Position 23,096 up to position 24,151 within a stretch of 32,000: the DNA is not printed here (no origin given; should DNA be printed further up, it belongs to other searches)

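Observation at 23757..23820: Telomere-like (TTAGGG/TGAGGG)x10 array embedded in frame in rsmG, encoding a (PN/PH) linker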

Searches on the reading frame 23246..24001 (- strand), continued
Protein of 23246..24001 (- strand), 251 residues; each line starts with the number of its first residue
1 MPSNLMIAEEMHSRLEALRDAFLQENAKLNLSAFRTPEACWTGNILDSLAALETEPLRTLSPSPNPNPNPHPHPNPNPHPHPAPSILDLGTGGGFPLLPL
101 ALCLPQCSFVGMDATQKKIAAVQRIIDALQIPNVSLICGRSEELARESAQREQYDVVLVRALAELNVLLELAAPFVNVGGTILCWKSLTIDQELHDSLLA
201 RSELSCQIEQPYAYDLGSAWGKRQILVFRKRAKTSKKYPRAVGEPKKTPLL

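Call 18: find_related_loci(query=A1, collection=genome_contigs, flank=10000)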
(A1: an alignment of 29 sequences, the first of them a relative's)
Query A1 (251 aa) in genome_contigs; peptide patterns used: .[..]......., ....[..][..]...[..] (x = any residue, [..] = any of these).
600 stretches matched a pattern (row limit reached: there are more); 580 encode a relative of the query (tblastn E <= 1e-3); the best 80 are kept; 80 distinct loci.
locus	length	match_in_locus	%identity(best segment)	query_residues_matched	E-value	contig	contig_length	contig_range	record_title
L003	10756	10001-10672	52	8-250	1e-75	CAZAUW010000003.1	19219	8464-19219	MAG TPA_asm: uncultured Candidatus Peribacteria bacterium isolate SRP273308_co1_86 genome assembly, contig: NODE_3071_le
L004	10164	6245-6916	52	5-250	3e-75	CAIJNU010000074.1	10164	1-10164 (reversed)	uncultured Candidatus Peregrinibacteria bacterium isolate AlinenLipids_bin-9222 genome assembly, contig: bin-9222:074/12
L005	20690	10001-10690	51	10-250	5e-75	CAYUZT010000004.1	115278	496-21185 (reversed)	MAG TPA_asm: uncultured Candidatus Peribacteria bacterium isolate SRP178908_co1_310 genome assembly, contig: NODE_63_len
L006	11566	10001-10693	48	4-250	1e-71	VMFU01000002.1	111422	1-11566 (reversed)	MAG: Candidatus Peregrinibacteria bacterium Gr01-1014_25 G01um101425_scaffold_45, whole genome shotgun sequence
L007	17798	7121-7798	54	14-250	3e-71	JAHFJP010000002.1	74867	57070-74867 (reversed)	MAG: Candidatus Peribacteria bacterium isolate nzgw389 NODE_419_length_74868_cov_12.405956, whole genome shotgun sequenc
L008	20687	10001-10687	48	6-250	1e-61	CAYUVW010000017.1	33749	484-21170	MAG TPA_asm: uncultured Candidatus Peribacteria bacterium isolate SRP278252_co1_785 genome assembly, contig: NODE_1970_l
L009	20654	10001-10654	47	14-250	5e-61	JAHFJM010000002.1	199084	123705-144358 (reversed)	MAG: Candidatus Peribacteria bacterium isolate nzgw386 NODE_38_length_199085_cov_11.990395, whole genome shotgun sequenc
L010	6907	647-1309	43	14-250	1e-57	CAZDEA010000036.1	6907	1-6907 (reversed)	MAG TPA_asm: uncultured Candidatus Peribacteria bacterium isolate SRP342105_co3_168 genome assembly, contig: NODE_13683_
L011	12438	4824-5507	34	4-250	2e-45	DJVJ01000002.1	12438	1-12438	MAG TPA_asm: Bacillales bacterium UBA6259 UBA6259_contig_182200, whole genome shotgun sequence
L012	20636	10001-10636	37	13-250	2e-41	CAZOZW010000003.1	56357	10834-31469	MAG TPA_asm: uncultured Candidatus Peribacteria bacterium isolate SRP063590_co1_200 genome assembly, contig: NODE_518_le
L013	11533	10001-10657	32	8-250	4e-37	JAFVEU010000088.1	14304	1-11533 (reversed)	MAG: Lachnospiraceae bacterium isolate RGIG5105 Roe_deer_Rumen.Co__c459625, whole genome shotgun sequence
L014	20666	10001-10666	36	7-250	8e-37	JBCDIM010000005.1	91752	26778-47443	MAG: Planctomycetota bacterium isolate P01_H01_bin.18 k141_281878_length_91752_cov_42.4903, whole genome shotgun sequenc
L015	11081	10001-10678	33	4-250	1e-35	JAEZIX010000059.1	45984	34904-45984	MAG: Cyanobacteria bacterium OH_CDB_20 k127_1399368, whole genome shotgun sequence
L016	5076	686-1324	32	14-250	7e-36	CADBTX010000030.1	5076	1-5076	MAG: uncultured Lachnospiraceae bacterium isolate RUG14293 genome assembly, contig: RUG14293_asm_30, whole genome shotgu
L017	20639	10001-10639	33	1-240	2e-35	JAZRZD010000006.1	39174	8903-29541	MAG: Bacilli bacterium isolate T1900044948_TA20190001.MAGScoT_cleanbin_000098 SGB_3515_k141_2275910, whole genome shotgu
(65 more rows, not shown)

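Call 19: find_encoding_contigs(protein=P0122, flank=3000, max_places=4)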
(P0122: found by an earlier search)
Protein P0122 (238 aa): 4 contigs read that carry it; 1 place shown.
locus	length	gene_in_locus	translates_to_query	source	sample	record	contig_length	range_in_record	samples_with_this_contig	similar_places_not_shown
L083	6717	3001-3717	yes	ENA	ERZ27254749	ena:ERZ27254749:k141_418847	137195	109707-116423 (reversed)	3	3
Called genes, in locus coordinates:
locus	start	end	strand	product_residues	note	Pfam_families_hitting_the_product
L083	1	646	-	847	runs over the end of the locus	-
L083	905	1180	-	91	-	-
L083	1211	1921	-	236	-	PF02592:Vut_1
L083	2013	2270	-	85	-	-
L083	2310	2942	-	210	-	PF00156:Pribosyltran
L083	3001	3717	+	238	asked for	PF02527:GidB, PF08242:Methyltransf_12 (faint), PF13847:Methyltransf_31, PF02390:Methyltransf_4 (weak), PF13649:Methyltransf_25 (weak)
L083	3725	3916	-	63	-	-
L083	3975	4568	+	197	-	PF01728:FtsJ, PF13847:Methyltransf_31 (weak)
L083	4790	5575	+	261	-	PF03193:RsgA_GTPase (faint), PF00005:ABC_tran, PF13304:AAA_21 (faint)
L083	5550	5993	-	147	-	-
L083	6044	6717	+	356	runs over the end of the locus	PF00586:AIRS, PF02769:AIRS_C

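Call 21: find_encoding_contigs(protein=P0013, flank=10000, max_places=2)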
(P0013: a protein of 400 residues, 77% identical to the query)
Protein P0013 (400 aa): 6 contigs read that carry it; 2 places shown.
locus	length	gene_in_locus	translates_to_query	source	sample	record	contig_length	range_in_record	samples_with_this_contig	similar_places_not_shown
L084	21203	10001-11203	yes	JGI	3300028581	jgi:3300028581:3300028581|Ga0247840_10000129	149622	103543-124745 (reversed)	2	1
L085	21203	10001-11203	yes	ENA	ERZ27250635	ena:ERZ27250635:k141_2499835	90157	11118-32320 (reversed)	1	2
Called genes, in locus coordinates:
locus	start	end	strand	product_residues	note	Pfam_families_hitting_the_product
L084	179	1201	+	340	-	PF02912:Phe_tRNA-synt_N, PF01409:tRNA-synt_2d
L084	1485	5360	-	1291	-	PF00404:Dockerin_1 (weak)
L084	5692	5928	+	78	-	-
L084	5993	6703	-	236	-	PF02592:Vut_1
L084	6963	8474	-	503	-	PF17963:Big_9, PF17803:Cadherin_4, PF17892:Cadherin_5 (weak), PF17963:Big_9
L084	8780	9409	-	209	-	PF00156:Pribosyltran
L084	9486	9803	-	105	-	-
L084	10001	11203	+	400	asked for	PF04480:DUF559, PF18741:MTES_1575, PF02527:GidB, PF13649:Methyltransf_25 (weak), PF13847:Methyltransf_31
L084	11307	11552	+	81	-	-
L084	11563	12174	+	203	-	PF01728:FtsJ, PF13847:Methyltransf_31 (weak)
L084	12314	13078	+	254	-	PF00005:ABC_tran, PF13304:AAA_21 (faint)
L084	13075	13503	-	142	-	-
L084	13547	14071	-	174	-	-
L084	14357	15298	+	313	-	PF03060:NMO (faint), PF01680:SOR_SNZ, PF05690:ThiG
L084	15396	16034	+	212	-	PF01174:SNO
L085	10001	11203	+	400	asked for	PF04480:DUF559, PF18741:MTES_1575, PF02527:GidB, PF13649:Methyltransf_25 (weak), PF13847:Methyltransf_31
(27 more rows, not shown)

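Call 22: find_encoding_contigs(protein=P0002, flank=10000, max_places=2)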
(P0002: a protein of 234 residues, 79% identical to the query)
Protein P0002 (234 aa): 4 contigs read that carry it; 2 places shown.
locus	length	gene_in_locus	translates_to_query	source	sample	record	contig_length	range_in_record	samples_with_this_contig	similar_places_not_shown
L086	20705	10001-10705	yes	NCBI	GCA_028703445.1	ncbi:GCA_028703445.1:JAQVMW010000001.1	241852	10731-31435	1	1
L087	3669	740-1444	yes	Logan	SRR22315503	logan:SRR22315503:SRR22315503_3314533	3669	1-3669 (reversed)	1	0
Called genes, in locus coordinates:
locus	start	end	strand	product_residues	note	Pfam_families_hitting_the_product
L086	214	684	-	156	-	-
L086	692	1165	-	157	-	-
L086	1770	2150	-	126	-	-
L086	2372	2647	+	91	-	-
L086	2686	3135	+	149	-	PF00731:AIRC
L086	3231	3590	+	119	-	PF05635:23S_rRNA_IVP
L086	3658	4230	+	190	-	PF03167:UDG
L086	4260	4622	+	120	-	-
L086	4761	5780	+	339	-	PF02912:Phe_tRNA-synt_N, PF01409:tRNA-synt_2d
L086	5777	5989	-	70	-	-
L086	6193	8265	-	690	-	-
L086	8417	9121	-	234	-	PF02592:Vut_1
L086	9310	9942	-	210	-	PF00156:Pribosyltran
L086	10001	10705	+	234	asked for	PF02527:GidB, PF13847:Methyltransf_31 (weak), PF13649:Methyltransf_25 (weak)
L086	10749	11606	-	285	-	-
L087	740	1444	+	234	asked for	PF02527:GidB, PF13847:Methyltransf_31 (weak), PF13649:Methyltransf_25 (weak)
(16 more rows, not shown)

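Call 23: find_encoding_contigs(protein=P0004, flank=10000, max_places=2)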
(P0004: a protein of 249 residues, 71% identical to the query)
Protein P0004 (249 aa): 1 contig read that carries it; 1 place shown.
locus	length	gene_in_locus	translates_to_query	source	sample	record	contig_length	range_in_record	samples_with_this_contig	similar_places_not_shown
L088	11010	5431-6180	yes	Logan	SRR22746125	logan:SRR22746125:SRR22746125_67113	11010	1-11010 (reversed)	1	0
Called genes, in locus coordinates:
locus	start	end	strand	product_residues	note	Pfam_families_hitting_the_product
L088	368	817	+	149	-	PF00731:AIRC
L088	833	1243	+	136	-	-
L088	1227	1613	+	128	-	-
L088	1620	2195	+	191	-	PF03167:UDG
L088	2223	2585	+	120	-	-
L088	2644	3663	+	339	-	PF02912:Phe_tRNA-synt_N (weak), PF01409:tRNA-synt_2d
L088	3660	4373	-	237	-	PF02592:Vut_1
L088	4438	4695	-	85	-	-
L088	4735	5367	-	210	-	PF00156:Pribosyltran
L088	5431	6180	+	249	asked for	PF02527:GidB, PF02390:Methyltransf_4 (faint), PF13649:Methyltransf_25 (weak), PF13847:Methyltransf_31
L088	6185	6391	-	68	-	-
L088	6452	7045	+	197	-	PF01728:FtsJ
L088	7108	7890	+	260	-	PF00005:ABC_tran, PF13304:AAA_21 (faint)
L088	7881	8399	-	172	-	-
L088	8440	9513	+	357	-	PF00586:AIRS, PF02769:AIRS_C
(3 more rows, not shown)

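Call 46: predict_structure(alignment_id=A5)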
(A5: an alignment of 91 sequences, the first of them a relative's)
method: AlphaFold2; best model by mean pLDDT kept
length: 251 residues; sequences in the alignment: 91
mean_pLDDT: 91.1   pTM: 0.89
mean pLDDT of the five models: 91.1, 90.8, 89.1, 88.8, 88.2
residues with pLDDT >= 90: 199; 70-90: 24; 50-70: 27; < 50: 1
segments of 3 or more residues with pLDDT < 50: none
pLDDT, mean of each block of 10 residues (from residue 1): 71 98 97 95 97 94 65 61 94 96 97 98 98 98 97 98 93 98 94 90 95 94 97 95 69 64
secondary structure, 60 per line:
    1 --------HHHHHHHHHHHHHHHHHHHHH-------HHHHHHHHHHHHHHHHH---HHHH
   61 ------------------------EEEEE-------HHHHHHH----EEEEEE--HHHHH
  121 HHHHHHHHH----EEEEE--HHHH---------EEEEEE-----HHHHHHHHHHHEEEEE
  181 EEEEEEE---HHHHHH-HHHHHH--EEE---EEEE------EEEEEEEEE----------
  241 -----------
elements in order: H9-29 H37-53 H57-60 E85-89 H97-103 E108-113 H116-129 E134-138 H141-144 E154-159 H165-175 E176-187 H191-196 H198-203 E206-208 E212-215 E222-230
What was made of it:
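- Residues 61-84 are coil with pLDDT 61-65 (call 46).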

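Call 51: find_encoding_contigs(protein=P0026, flank=3000, max_places=1)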
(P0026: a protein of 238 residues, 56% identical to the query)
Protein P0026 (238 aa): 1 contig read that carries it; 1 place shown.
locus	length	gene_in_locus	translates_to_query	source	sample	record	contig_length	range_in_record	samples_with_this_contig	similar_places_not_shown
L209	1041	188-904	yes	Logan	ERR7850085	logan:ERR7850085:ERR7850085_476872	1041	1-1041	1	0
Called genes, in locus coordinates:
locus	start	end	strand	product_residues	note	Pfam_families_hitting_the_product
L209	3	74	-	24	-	?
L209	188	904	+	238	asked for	PF02527:GidB, PF08242:Methyltransf_12 (weak), PF13649:Methyltransf_25 (weak), PF13847:Methyltransf_31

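Call 52: find_encoding_contigs(protein=P0009, flank=3000, max_places=1)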
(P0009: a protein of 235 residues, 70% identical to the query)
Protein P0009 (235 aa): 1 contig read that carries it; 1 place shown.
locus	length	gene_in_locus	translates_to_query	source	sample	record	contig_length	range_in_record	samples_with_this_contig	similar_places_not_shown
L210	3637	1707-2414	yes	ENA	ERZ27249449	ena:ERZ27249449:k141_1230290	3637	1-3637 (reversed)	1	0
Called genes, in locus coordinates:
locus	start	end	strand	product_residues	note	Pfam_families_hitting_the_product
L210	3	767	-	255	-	?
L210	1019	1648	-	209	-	PF00156:Pribosyltran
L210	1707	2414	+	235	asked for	PF02527:GidB, PF13847:Methyltransf_31, PF13649:Methyltransf_25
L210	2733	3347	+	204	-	PF01728:FtsJ, PF13847:Methyltransf_31 (weak)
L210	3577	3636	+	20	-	?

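Call 53: find_encoding_contigs(protein=P0059, flank=10000, max_places=1)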
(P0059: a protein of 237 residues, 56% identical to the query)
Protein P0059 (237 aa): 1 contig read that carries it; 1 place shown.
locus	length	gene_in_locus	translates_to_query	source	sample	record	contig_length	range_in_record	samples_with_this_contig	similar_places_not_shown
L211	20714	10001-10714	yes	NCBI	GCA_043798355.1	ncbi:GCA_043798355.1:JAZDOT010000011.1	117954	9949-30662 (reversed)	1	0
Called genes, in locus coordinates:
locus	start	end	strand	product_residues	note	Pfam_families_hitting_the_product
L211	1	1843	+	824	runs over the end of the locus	PF00395:SLH, PF09826:Beta_propel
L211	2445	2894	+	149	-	PF00731:AIRC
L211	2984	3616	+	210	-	PF03167:UDG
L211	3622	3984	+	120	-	-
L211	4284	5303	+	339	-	PF02912:Phe_tRNA-synt_N, PF01409:tRNA-synt_2d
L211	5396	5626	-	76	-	-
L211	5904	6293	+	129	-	PF04480:DUF559, PF18741:MTES_1575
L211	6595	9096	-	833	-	-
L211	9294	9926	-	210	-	PF00156:Pribosyltran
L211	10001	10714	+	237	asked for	PF02527:GidB, PF08242:Methyltransf_12 (faint), PF13847:Methyltransf_31, PF13649:Methyltransf_25 (weak)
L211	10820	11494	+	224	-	PF01728:FtsJ, PF13847:Methyltransf_31 (weak)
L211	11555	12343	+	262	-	PF00005:ABC_tran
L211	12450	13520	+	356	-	PF00586:AIRS, PF02769:AIRS_C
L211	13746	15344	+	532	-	PF00682:HMGL-like, PF22617:HCS_D2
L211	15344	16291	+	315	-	PF00389:2-Hacid_dh, PF02826:2-Hacid_dh_C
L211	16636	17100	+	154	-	PF00258:Flavodoxin_1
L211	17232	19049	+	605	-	PF01558:POR, PF01855:POR_N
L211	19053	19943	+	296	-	PF02775:TPP_enzyme_C, PF12367:PFO_beta_C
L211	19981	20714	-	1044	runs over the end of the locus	PF01841:Transglut_core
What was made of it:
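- Tried and rejected: A free-standing copy turned up later in L211 (call 53).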

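Call 55: fold_search(model_id=the predicted structure, library=pdb)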
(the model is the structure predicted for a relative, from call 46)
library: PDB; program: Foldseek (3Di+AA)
matches with E <= 10: 1923; with E <= 0.001: 1037
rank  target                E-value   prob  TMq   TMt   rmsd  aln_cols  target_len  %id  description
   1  1xdz                  2.6e-21  1.00  0.83  0.87   2.0       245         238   27  Crystal Structure of Gram_Positive Bacillus subtilis Glucose inhibited Division protein B (gidB), Structural genomics, M (released 2004-10-26)
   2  3g8b_B                3.7e-20  1.00  0.78  0.81   3.3       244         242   34  T. thermophilus 16S rRNA G527 methyltransferase in complex with AdoMet in space group I222 (released 2009-06-30)
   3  3g8b_A                1.1e-19  1.00  0.81  0.84   2.4       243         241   32  T. thermophilus 16S rRNA G527 methyltransferase in complex with AdoMet in space group I222 (released 2009-06-30)
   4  3g8a_A                2.3e-19  1.00  0.73  0.77   5.4       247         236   31  T. thermophilus 16S rRNA G527 methyltransferase in complex with AdoHcy in space group P61 (released 2009-06-30)
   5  3g8a_C                4.2e-19  1.00  0.74  0.78   2.3       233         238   33  T. thermophilus 16S rRNA G527 methyltransferase in complex with AdoHcy in space group P61 (released 2009-06-30)
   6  3g88_A                2.9e-18  1.00  0.70  0.73   7.1       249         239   32  T. thermophilus 16S rRNA G527 methyltransferase in complex with AdoMet in space group P61 (released 2009-06-30)
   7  3g88_B                8.1e-18  1.00  0.73  0.76   5.8       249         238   31  T. thermophilus 16S rRNA G527 methyltransferase in complex with AdoMet in space group P61 (released 2009-06-30)
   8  7cfe                  2.0e-12  1.00  0.63  0.73   4.2       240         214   17  Crystal structure of RsmG methyltransferase of M. tuberculosis (released 2021-06-30)
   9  1jsx                  1.0e-10  1.00  0.55  0.70   7.5       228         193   19  Crystal Structure of the Escherichia coli Glucose-Inhibited Division Protein B (GidB) (released 2002-05-08)
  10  5c1i_B                4.3e-09  1.00  0.46  0.46   3.6       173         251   18  m1A58 tRNA methyltransferase mutant - D170A (released 2015-06-24)
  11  6h2u_A                6.9e-09  1.00  0.45  0.54   4.3       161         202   15  Crystal structure of human METTL5-TRMT112 complex, the 18S rRNA m6A1832 methyltransferase at 1.6A resolution (released 2019-07-31)
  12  6h2v_C                8.3e-09  1.00  0.45  0.57   3.7       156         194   13  Crystal structure of human METTL5-TRMT112 complex, the 18S rRNA m6A1832 methyltransferase at 2.5A resolution (released 2019-07-31)
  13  5f8c_A                9.9e-09  1.00  0.44  0.32   5.7       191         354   14  Rv2258c-unbound (released 2016-06-29)
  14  3lpm_A                1.1e-08  1.00  0.50  0.56   3.9       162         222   15  Crystal structure of putative methyltransferase small domain protein from Listeria monocytogenes (released 2010-02-23)
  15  5dpm                  1.1e-08  1.00  0.52  0.62   6.9       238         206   15  Crystal structure of UbiG mutant in complex with SAH (released 2016-09-21)
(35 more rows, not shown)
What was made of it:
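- On RsmG/GidB 16S rRNA m7G527 methyltransferase (Pfam PF02527): The AlphaFold model has pLDDT 91 and superposes on 1xdz with TM 0.83/0.87 and on 3g8b with TM 0.78-0.84 (calls 46, 55).
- The core superposes on GidB 1xdz (TM 0.83/0.87) and T. thermophilus RsmG (call 55).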

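Call 59: search_protein_families(library=pfam, proteins=[P0013, P0028, P0049, L211:5904-6293:+])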
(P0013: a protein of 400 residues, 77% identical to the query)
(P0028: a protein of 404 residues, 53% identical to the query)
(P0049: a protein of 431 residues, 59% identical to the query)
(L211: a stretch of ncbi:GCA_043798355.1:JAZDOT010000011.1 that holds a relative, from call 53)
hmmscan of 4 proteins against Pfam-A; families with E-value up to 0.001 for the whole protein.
P0013 (400 aa): 5 families
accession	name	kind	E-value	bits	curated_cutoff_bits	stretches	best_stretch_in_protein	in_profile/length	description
PF02527.21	GidB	-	1.1e-29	103.5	27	1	229-345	47-158/184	rRNA small subunit methyltransferase G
PF04480.18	DUF559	-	2.9e-24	85.5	20.6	1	98-204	4-108/109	Protein of unknown function (DUF559)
PF13847.12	Methyltransf_31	-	3.2e-08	33.8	27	1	231-344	3-119/145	Methyltransferase domain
PF18741.7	MTES_1575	-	9.8e-08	32.4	38.2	1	116-204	6-96/96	REase_MTES_1575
PF13649.12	Methyltransf_25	-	1.2e-06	29.6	27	1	235-310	1-73/97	Methyltransferase domain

P0028 (404 aa): 7 families
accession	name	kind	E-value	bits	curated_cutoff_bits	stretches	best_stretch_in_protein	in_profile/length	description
PF02527.21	GidB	-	2.7e-26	92.5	27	1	234-349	47-158/184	rRNA small subunit methyltransferase G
PF04480.18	DUF559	-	1.4e-24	86.5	20.6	1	109-212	5-106/109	Protein of unknown function (DUF559)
PF13847.12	Methyltransf_31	-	2.1e-10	40.9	27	1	235-324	3-96/145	Methyltransferase domain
PF13649.12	Methyltransf_25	-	9.6e-08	33.1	27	1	239-314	1-73/97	Methyltransferase domain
PF08242.18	Methyltransf_12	-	3.1e-06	28.3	30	1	240-317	1-76/98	Methyltransferase domain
PF02390.23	Methyltransf_4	-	1.8e-05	24.7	24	1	238-300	4-67/173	Putative methyltransferase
PF08241.18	Methyltransf_11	-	4.5e-05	24.4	21.2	1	240-317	1-71/95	Methyltransferase domain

P0049 (431 aa): 8 families
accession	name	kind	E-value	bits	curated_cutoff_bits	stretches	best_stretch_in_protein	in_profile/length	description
PF04480.18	DUF559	-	9.6e-31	106.3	20.6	1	98-203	5-108/109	Protein of unknown function (DUF559)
PF02527.21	GidB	-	3.1e-27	95.5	27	1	261-377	48-159/184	rRNA small subunit methyltransferase G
PF13847.12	Methyltransf_31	-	2.8e-11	43.8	27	1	261-362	2-107/145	Methyltransferase domain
PF13649.12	Methyltransf_25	-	3.7e-07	31.2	27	1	266-341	1-73/97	Methyltransferase domain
PF18741.7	MTES_1575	-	1.6e-06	28.5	38.2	1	122-203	11-96/96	REase_MTES_1575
PF08242.18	Methyltransf_12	-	1.1e-05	26.5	30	1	267-342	1-74/98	Methyltransferase domain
PF02390.23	Methyltransf_4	-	2.2e-05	24.4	24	1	265-321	4-60/173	Putative methyltransferase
PF08241.18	Methyltransf_11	-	0.00045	21.2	21.2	1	267-342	1-69/95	Methyltransferase domain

L211:5904-6293:+ (129 aa): 2 families
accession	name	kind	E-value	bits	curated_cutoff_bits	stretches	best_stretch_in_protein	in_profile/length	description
PF04480.18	DUF559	-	1.6e-32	112.1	20.6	1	14-121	3-108/109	Protein of unknown function (DUF559)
PF18741.7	MTES_1575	-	3.1e-09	37.2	38.2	1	35-119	5-94/96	REase_MTES_1575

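Call 69: find_encoding_contigs(protein=P0018, flank=3000, max_places=1)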
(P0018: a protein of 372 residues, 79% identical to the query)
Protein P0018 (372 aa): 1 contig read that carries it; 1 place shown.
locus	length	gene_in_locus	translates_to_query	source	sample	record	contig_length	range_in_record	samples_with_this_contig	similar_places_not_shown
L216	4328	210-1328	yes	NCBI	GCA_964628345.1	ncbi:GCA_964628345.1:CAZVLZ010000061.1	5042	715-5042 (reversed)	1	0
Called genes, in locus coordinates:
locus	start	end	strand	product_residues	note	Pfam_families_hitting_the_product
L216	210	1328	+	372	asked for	PF04480:DUF559, PF02390:Methyltransf_4 (faint), PF02527:GidB, PF13649:Methyltransf_25 (weak), PF13847:Methyltransf_31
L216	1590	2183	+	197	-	PF01728:FtsJ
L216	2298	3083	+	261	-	PF00005:ABC_tran, PF13304:AAA_21 (weak)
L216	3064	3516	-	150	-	-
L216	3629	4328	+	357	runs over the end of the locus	PF00586:AIRS, PF02769:AIRS_C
